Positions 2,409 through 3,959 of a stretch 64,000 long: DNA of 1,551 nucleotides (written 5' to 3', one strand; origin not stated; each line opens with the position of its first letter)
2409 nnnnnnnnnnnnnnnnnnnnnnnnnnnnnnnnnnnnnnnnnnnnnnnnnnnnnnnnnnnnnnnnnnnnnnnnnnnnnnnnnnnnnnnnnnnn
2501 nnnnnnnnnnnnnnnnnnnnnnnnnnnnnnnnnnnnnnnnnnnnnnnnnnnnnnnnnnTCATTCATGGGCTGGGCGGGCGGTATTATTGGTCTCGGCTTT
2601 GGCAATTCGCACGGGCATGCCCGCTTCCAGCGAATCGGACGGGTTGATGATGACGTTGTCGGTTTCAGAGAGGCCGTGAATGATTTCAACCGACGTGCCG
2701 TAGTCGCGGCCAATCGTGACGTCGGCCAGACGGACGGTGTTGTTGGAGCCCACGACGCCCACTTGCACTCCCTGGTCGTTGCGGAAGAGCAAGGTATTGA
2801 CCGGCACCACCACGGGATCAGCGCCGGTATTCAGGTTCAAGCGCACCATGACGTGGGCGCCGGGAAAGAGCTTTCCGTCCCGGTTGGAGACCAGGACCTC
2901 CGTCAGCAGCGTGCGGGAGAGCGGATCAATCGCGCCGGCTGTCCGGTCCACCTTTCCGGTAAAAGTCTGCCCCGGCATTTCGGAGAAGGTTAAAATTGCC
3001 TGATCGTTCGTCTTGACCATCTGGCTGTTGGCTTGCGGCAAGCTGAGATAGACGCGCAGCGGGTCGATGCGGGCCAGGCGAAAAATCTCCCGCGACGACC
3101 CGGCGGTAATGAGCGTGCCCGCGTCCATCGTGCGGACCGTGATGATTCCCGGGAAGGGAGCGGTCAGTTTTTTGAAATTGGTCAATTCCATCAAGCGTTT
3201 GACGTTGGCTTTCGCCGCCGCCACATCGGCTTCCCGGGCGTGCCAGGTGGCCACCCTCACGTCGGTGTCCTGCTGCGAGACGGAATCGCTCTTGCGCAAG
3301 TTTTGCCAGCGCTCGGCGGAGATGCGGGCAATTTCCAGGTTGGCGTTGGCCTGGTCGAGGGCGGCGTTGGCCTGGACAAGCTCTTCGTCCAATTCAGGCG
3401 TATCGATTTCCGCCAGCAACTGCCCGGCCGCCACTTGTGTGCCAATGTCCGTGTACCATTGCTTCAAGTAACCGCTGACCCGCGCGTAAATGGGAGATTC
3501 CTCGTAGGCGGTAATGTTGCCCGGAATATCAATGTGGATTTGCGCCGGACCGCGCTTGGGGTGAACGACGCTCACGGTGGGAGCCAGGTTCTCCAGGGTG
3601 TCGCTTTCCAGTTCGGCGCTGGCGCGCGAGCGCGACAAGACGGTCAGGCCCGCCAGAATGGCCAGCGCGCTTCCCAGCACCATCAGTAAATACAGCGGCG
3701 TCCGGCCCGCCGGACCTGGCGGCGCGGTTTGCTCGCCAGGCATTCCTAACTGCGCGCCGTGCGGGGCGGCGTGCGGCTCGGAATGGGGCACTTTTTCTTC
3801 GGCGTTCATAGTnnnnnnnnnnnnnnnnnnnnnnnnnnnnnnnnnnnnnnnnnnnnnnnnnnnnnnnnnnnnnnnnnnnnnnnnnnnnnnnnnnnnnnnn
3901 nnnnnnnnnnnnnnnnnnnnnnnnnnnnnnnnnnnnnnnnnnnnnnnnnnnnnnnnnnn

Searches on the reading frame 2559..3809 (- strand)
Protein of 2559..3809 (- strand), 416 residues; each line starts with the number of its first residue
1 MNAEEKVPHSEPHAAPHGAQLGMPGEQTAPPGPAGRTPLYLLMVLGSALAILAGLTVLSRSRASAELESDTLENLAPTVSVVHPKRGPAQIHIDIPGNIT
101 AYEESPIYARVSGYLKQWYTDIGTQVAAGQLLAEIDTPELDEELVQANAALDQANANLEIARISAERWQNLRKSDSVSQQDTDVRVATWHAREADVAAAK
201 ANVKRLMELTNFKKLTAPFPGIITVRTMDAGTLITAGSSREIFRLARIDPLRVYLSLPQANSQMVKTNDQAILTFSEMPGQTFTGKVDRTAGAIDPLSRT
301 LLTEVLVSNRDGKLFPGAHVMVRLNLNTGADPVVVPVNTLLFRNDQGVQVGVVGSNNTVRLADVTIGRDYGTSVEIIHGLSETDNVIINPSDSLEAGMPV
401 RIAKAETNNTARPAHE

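Call 48: search_protein_families(library=pfam, proteins=[window:2559-3809:-], max_evalue=0.00001)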
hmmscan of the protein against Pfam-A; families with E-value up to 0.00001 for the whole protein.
window:2559-3809:- (416 aa): 2 families
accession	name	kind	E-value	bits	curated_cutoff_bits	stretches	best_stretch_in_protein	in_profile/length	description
PF16576.10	HlyD_D23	-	6.3e-22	78.3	30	1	92-318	5-212/214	Barrel-sandwich domain of CusB or HlyD membrane-fusion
PF13437.12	HlyD_3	-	4.2e-12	47.2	22.2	1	215-313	2-102/106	HlyD family secretion protein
